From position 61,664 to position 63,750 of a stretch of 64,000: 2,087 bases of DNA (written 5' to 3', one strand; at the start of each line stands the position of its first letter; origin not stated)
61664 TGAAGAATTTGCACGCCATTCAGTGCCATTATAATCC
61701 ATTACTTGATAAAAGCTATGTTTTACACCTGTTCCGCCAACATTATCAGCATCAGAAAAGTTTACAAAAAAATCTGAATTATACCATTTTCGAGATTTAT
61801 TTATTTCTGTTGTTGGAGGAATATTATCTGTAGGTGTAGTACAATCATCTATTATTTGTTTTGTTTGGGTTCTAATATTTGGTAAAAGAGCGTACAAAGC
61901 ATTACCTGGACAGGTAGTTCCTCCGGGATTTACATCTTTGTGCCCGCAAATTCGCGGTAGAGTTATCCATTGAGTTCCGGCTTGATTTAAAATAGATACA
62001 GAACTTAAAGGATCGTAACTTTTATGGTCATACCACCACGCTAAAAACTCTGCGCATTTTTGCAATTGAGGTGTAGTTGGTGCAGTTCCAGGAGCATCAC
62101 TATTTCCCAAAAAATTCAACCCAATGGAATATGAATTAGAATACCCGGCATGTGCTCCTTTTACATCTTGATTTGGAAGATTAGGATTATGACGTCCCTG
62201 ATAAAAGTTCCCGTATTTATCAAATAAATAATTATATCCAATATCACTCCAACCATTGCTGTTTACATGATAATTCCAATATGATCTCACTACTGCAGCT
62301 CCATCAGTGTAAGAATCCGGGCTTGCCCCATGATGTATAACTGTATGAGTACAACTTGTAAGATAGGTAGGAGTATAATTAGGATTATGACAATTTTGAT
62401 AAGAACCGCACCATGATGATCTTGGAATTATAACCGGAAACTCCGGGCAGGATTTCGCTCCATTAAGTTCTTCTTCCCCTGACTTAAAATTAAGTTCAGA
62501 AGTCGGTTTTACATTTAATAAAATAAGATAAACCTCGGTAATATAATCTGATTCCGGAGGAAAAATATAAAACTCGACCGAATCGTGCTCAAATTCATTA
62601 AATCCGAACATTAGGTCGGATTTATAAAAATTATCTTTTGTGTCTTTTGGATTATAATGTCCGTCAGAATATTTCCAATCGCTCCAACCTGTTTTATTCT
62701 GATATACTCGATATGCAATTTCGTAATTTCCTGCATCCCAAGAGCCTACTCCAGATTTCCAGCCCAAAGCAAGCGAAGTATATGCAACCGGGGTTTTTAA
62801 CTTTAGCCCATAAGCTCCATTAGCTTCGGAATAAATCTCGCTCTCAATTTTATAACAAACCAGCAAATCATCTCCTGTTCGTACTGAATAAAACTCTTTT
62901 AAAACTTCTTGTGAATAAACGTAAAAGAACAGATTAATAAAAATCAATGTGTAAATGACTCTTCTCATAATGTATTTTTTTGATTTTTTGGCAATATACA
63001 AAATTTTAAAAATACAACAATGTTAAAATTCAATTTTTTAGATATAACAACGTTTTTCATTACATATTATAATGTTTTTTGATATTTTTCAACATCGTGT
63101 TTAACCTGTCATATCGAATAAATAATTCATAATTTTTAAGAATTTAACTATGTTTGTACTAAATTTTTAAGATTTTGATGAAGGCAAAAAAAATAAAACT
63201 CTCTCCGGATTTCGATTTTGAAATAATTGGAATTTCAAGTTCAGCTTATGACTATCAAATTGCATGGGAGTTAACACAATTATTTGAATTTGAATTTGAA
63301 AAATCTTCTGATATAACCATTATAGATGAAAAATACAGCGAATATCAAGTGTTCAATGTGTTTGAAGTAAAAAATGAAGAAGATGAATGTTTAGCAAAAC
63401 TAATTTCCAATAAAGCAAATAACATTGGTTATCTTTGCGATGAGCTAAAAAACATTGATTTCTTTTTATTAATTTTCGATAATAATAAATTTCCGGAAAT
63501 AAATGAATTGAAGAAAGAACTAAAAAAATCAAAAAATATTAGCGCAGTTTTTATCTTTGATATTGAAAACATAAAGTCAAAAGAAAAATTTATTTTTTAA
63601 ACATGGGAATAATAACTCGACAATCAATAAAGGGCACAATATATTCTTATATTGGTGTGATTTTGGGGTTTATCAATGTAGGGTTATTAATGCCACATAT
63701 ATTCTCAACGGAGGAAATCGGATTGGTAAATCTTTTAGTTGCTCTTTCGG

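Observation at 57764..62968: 1734-aa T9SS cargo that couples an apparently catalytically complete PGRP/Amidase_2 domain to lectin-like and adhesin-like arrays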

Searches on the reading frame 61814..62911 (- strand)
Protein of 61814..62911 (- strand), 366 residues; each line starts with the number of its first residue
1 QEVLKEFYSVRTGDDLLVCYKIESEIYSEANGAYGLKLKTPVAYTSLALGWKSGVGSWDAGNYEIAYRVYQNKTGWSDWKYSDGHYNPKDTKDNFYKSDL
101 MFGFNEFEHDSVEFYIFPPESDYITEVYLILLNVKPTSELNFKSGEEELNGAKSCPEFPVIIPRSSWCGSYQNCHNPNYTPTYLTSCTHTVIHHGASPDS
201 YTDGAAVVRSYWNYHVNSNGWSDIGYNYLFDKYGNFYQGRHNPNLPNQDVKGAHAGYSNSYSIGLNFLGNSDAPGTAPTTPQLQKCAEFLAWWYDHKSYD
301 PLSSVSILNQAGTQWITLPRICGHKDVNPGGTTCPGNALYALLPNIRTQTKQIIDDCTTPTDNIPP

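Call 74: find_homologous_proteins(query=window:61814-62911:-, max_evalue=1e-10)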
Query window:61814-62911:- (366 aa): 59 proteins with E <= 1e-10 among 1214 candidates.
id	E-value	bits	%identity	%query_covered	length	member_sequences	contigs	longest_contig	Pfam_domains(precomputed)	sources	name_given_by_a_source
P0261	1.2e-159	550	66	96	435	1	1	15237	PF01510.31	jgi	jgi:hypothetical protein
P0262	1.8e-146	506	60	100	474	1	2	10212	PF01510.31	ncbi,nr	ncbi:MAG: N-acetylmuramoyl-L-alanine amidase, partial [Bacteroidales bacterium]|nr:N-acetylmuramoyl-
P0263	8.4e-140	484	57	99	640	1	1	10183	PF01510.31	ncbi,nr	ncbi:MAG: N-acetylmuramoyl-L-alanine amidase, partial [Bacteroidota bacterium]|nr:N-acetylmuramoyl-L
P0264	1.0e-133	464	60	91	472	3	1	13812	PF01510.31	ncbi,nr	ncbi:MAG TPA: N-acetylmuramoyl-L-alanine amidase, partial [Bacteroidales bacterium]|nr:N-acetylmuram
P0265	1.1e-133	464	57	98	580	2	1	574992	-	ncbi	-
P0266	1.1e-129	451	61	87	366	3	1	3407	-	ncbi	ncbi:MAG: hypothetical protein WAP17_02995, partial [Bacteroidales bacterium]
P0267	2.0e-120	421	66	75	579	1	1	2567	PF18962.8,PF01510.31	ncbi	ncbi:MAG: N-acetylmuramoyl-L-alanine amidase, partial [Bacteroidales bacterium]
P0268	1.1e-118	415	57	88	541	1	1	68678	-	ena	-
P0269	8.2e-115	402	51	93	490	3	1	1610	PF01510.31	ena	-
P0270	6.3e-108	379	53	88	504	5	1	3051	PF01510.31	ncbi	ncbi:MAG: N-acetylmuramoyl-L-alanine amidase, partial [Bacteroidales bacterium]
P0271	1.0e-104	369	48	93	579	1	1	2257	PF01510.31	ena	-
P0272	9.1e-98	346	47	93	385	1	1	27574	PF01510.31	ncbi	-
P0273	1.7e-90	322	44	92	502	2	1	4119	PF18962.8,PF01510.31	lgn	-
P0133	1.3e-89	319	44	93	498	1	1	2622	PF18962.8,PF01510.31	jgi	jgi:hypothetical protein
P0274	2.5e-88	315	48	92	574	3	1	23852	PF18962.8,PF01510.31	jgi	-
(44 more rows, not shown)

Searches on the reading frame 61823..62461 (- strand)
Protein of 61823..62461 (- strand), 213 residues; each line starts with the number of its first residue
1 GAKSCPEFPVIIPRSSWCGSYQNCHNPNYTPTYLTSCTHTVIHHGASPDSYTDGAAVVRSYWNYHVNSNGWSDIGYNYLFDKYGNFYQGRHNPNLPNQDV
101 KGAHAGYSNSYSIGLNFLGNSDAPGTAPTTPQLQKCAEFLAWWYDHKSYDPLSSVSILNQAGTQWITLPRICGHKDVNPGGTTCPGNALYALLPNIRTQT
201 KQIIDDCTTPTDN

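Call 6: search_protein_families(library=pfam, proteins=[window:61823-62461:-], max_evalue=10)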
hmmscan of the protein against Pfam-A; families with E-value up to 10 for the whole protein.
seq(213 aa): 1 family
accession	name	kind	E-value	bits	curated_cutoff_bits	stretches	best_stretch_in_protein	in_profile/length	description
PF01510.30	Amidase_2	-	5.8e-15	56.2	26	1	38-187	6-131/131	N-acetylmuramoyl-L-alanine amidase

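Call 7: search_solved_structures(query=window:61823-62461:-, max_evalue=10, show_alignments=3)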
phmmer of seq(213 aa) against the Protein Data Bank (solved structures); distinct sequences matched with E-value up to 10: 32.
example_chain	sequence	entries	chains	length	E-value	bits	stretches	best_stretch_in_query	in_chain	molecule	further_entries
2r2k_A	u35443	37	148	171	4.4e-15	59.1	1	8-121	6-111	Peptidoglycan recognition protein | Peptidoglycan recognition protein 1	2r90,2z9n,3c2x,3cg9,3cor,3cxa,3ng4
4z8i_A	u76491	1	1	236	7.4e-15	58.3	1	8-190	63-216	peptidoglycan recognition protein 3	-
6a89_A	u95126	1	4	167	7.5e-15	58.3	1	11-121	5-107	Peptidoglycan recognition protein 1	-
27aa_A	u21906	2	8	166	7.8e-15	58.2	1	11-122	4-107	Peptidoglycan recognition protein 1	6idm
4zxm_A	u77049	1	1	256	9.9e-15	57.9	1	9-129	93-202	PGRP domain of peptidoglycan recognition protein 3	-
1yck_A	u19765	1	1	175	2.9e-12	49.8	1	10-137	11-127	Peptidoglycan recognition protein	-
5xz4_A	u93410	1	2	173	2.9e-12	49.8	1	5-123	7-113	Bumblebee peptidoglycan recognition protein SA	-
2cb3_A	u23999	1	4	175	1e-11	48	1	7-142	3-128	PEPTIDOGLYCAN-RECOGNITION PROTEIN-LE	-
2rkq_A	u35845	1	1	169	6.3e-11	45.4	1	12-137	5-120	Peptidoglycan-recognition protein-SD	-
1sk3_A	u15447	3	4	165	5.9e-08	35.7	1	9-121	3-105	Peptidoglycan recognition protein I-alpha | peptidoglycan recognition protein-I-alpha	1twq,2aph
1sk4_A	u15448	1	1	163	9.9e-08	35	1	9-125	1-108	Peptidoglycan recognition protein I-alpha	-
2f2l_X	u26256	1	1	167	1.3e-07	34.6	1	42-139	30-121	Peptidoglycan recognition protein-LC isoform LCx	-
2xz4_A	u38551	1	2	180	4.1e-07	33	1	11-120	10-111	PEPTIDOGLYCAN-RECOGNITION PROTEIN LF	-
5xz3_A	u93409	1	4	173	2.4e-06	30.5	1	11-122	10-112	Peptidoglycan-recognition protein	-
1oht_A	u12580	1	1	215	8.8e-06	28.6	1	35-121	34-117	CG14704 PROTEIN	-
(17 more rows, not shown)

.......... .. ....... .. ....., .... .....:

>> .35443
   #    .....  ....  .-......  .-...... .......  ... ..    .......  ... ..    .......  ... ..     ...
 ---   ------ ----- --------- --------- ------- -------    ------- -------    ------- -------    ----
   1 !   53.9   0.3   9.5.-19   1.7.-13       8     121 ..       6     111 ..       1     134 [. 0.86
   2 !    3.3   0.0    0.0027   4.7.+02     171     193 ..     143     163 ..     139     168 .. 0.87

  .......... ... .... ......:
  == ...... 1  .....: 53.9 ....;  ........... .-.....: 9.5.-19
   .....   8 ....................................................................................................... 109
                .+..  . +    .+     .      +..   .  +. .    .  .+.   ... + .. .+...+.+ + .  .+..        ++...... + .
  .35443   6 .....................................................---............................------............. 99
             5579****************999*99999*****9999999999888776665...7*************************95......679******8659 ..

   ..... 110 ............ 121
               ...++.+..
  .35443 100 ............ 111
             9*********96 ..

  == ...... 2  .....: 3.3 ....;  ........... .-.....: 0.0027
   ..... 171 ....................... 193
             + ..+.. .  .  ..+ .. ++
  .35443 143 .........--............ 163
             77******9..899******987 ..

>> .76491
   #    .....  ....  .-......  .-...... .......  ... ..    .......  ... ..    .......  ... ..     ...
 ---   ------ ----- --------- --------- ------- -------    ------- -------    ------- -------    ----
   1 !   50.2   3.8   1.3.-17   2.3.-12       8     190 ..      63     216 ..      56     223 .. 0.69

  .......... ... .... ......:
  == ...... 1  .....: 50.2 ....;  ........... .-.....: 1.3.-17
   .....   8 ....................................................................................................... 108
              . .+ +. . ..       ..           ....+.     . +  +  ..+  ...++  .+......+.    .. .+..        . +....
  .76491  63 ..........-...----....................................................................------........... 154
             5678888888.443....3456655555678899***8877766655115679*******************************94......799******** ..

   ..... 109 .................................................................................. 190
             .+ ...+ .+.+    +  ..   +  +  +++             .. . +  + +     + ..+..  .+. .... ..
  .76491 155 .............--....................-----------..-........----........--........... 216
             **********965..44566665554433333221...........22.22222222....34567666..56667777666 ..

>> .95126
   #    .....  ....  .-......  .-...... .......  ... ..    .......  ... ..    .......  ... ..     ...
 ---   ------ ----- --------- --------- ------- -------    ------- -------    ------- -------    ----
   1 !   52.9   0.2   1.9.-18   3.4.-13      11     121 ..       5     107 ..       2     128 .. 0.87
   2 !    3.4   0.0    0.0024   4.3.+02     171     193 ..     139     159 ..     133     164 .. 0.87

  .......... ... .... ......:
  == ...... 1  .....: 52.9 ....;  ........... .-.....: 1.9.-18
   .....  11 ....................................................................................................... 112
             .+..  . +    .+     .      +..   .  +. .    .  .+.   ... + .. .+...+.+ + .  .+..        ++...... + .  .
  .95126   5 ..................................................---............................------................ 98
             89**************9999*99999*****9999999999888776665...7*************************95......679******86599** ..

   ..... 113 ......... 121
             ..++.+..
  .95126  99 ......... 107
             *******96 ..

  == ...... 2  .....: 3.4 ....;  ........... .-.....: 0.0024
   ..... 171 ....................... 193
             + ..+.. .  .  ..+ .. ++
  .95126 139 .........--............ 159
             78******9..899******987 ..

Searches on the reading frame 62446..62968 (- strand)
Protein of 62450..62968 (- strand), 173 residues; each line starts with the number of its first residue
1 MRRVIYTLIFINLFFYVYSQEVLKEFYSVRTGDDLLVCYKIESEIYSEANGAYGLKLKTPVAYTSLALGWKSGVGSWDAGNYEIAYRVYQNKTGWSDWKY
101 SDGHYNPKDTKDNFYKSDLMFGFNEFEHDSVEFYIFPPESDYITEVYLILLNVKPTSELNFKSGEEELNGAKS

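Call 6: search_protein_families(library=pfam, proteins=[window:62450-62968:-], max_evalue=10)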
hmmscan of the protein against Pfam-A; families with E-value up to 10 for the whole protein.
seq(173 aa): 0 families

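Call 17: search_solved_structures(query=A1, max_evalue=10, show_alignments=1)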
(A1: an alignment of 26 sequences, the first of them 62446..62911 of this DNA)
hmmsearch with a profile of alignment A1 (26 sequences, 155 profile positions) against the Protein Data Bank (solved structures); distinct sequences matched with E-value up to 10: 4.
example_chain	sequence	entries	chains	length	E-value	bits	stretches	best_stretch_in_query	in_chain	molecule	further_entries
8odz_D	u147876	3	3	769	0.11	15.3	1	60-95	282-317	Interleukin-12 receptor subunit beta-2,Calmodulin-1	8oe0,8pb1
9w77_B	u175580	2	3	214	0.75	12.6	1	38-73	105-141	Spike protein S1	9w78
8yub_C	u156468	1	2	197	1.4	11.7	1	37-73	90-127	Spike protein S2'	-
8yuc_G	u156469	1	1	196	1.4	11.7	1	37-73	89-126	Spike protein S2'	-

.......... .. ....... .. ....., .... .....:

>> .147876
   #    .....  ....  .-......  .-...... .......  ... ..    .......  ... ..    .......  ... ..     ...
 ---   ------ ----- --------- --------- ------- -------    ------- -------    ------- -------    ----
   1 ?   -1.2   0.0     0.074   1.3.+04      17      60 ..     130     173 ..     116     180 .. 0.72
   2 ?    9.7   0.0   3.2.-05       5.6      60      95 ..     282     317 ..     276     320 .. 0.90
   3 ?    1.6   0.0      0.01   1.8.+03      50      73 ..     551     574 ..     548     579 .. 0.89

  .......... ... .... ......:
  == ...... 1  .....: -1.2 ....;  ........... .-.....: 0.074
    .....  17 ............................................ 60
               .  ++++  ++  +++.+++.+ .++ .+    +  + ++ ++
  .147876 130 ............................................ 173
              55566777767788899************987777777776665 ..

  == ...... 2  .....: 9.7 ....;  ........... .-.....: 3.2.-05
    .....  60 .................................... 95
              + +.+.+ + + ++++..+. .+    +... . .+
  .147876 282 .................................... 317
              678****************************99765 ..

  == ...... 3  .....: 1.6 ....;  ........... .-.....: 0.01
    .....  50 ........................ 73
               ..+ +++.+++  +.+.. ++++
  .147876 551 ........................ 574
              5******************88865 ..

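Call 21: predict_structure(alignment_id=A1)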
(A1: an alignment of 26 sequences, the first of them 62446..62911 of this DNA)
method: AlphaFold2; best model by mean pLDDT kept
length: 155 residues; sequences in the alignment: 26
mean_pLDDT: 89.0   pTM: 0.81
mean pLDDT of the five models: 89.0, 88.8, 88.4, 87.9, 87.4
residues with pLDDT >= 90: 120; 70-90: 14; 50-70: 12; < 50: 9
segments of 3 or more residues with pLDDT < 50: 138-143
pLDDT, mean of each block of 10 residues (from residue 1): 92 95 94 96 96 95 98 93 98 97 83 97 97 72 50 55
secondary structure, 60 per line:
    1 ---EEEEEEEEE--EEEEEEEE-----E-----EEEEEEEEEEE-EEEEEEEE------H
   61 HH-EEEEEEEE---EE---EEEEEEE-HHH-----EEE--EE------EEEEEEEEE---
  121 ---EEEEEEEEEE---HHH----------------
elements in order: E4-12 E15-22 E34-44 E46-53 E64-71 E80-86 E96-98 E109-117 E124-133

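Call 61: search_protein_representatives(alignment_id=A1)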
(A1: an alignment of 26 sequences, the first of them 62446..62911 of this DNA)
Query: 26 sequences, 155 profile positions. Proteins with E-value up to 0.001 (for the whole library): 271; up to 1e-10: 98; up to 1e-30: 28. The best 150 are listed.
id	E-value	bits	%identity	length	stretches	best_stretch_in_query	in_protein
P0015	2.1e-51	189.8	-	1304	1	1-148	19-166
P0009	6.3e-48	178.5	-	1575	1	2-153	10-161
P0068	8.6e-48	178.1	-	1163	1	2-153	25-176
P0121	1.0e-43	164.9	-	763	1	1-153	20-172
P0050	8.5e-43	161.8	-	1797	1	3-152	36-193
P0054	1.1e-41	158.2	-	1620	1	5-149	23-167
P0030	1.7e-40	154.4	-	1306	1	1-152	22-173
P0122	1.5e-39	151.4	-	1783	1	1-146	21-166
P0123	5.7e-38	146.2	-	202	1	4-148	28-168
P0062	1.1e-37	145.3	-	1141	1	4-153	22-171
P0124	3.3e-37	143.7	-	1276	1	4-144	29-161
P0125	5.0e-37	143.1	-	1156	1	3-143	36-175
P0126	5.3e-37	143.0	-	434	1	4-152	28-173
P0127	1.1e-35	138.8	-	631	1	4-144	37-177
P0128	4.1e-35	136.9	-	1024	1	3-144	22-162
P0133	6.3e-33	129.8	-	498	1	3-146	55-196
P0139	2.3e-31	124.7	-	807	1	3-151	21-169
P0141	4.3e-30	120.6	-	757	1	5-146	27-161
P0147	1.0e-28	116.1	-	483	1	8-152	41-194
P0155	5.5e-22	94.3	-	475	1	3-137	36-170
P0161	6.8e-20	87.5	-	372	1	6-148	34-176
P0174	3.3e-18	82.0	-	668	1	33-144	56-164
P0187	1.4e-14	70.2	-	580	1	8-144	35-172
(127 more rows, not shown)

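Call 62: search_protein_families(library=pfam, proteins=[P0121, P0126, P0133, P0139, P0141, P0147, P0155, P0161, P0174, P0187], max_evalue=0.001)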
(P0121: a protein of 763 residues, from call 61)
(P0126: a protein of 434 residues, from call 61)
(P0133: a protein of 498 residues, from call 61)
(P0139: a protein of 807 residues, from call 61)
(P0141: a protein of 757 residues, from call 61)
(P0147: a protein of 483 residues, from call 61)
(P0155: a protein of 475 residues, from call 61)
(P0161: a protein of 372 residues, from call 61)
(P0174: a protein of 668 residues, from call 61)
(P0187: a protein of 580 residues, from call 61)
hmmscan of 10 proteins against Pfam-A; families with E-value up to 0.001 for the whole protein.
P0121 (763 aa): 3 families
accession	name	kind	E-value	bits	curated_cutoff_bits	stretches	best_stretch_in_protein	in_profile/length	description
PF09603.15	Fib_succ_major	-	1.5e-30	107.3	33.9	1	490-664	1-186/187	Fibrobacter succinogenes major domain (Fib_succ_major)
PF01510.30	Amidase_2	-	2.3e-13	51.1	26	1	203-351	4-131/131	N-acetylmuramoyl-L-alanine amidase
PF18962.6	Por_Secre_tail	-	7.6e-13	49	27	1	681-752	1-69/75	Secretion system C-terminal sorting domain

P0126 (434 aa): 2 families
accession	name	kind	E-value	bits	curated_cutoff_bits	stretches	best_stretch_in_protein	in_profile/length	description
PF01510.30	Amidase_2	-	8.5e-15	55.7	26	1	214-358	6-131/131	N-acetylmuramoyl-L-alanine amidase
PF00041.27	fn3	-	4.9e-05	23.9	25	1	384-422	3-44/84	Fibronectin type III domain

P0133 (498 aa): 2 families
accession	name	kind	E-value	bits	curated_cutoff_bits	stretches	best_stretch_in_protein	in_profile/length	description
PF01510.30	Amidase_2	-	6.5e-16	59.3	26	1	242-389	5-131/131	N-acetylmuramoyl-L-alanine amidase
PF18962.6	Por_Secre_tail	-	1.8e-12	47.8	27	1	423-495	1-73/75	Secretion system C-terminal sorting domain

P0139 (807 aa): 1 family
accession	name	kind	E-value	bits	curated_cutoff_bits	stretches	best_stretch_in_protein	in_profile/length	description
PF18962.6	Por_Secre_tail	-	1.6e-10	41.5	27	1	732-804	1-69/75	Secretion system C-terminal sorting domain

P0141 (757 aa): 2 families
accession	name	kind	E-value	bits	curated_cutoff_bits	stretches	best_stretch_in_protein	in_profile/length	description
PF01510.30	Amidase_2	-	8.2e-15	55.7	26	1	207-351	6-131/131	N-acetylmuramoyl-L-alanine amidase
PF18962.6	Por_Secre_tail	-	4.6e-13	49.7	27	1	685-755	1-74/75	Secretion system C-terminal sorting domain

P0147 (483 aa): 2 families
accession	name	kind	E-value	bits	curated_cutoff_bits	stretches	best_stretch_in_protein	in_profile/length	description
PF01510.30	Amidase_2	-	8e-16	59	26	1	227-375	4-131/131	N-acetylmuramoyl-L-alanine amidase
PF18962.6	Por_Secre_tail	-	1.4e-10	41.7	27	1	410-478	1-72/75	Secretion system C-terminal sorting domain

P0155 (475 aa): 1 family
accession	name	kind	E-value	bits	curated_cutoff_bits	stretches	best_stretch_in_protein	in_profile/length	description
PF01510.30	Amidase_2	-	2.9e-14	53.9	26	1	219-367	4-131/131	N-acetylmuramoyl-L-alanine amidase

P0161 (372 aa): 1 family
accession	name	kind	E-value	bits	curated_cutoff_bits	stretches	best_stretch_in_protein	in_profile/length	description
PF01510.30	Amidase_2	-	1.3e-13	51.9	26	1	218-364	4-120/131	N-acetylmuramoyl-L-alanine amidase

P0174 (668 aa): 2 families
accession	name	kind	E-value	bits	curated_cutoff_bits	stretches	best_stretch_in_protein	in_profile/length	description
PF01510.30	Amidase_2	-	6.2e-12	46.4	26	1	204-348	5-130/131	N-acetylmuramoyl-L-alanine amidase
PF01607.29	CBM_14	-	6.7e-05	23.4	22.1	0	588-615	20-47/53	Chitin binding Peritrophin-A domain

P0187 (580 aa): 2 families
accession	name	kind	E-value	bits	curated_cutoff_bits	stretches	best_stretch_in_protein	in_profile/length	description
PF01510.30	Amidase_2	-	2.2e-16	60.8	26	1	216-366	2-131/131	N-acetylmuramoyl-L-alanine amidase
PF00404.24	Dockerin_1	-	0.00063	20.3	22.9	0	514-561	2-52/57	Dockerin type I domain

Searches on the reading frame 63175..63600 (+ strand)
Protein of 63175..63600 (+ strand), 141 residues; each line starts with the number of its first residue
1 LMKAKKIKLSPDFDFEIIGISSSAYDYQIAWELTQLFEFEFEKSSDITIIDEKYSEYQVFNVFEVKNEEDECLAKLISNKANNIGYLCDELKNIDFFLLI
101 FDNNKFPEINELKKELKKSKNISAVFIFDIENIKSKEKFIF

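Call 25: search_protein_families(library=pfam, proteins=[window:63175-63600:+], max_evalue=0.001)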
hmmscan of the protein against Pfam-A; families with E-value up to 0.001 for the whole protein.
window:63175-63600:+ (141 aa): 0 families

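Call 32: search_protein_families(library=ncbifam, proteins=[window:63175-63600:+], max_evalue=0.00001)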
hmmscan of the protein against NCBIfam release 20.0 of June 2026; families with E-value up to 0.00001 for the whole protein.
window:63175-63600:+ (141 aa): 1 family
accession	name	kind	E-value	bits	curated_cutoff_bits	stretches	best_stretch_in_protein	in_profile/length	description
NF033205.1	IPExxxVDY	hypoth_equivalog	8.8e-21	74.5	40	1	6-141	2-151/151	IPExxxVDY family protein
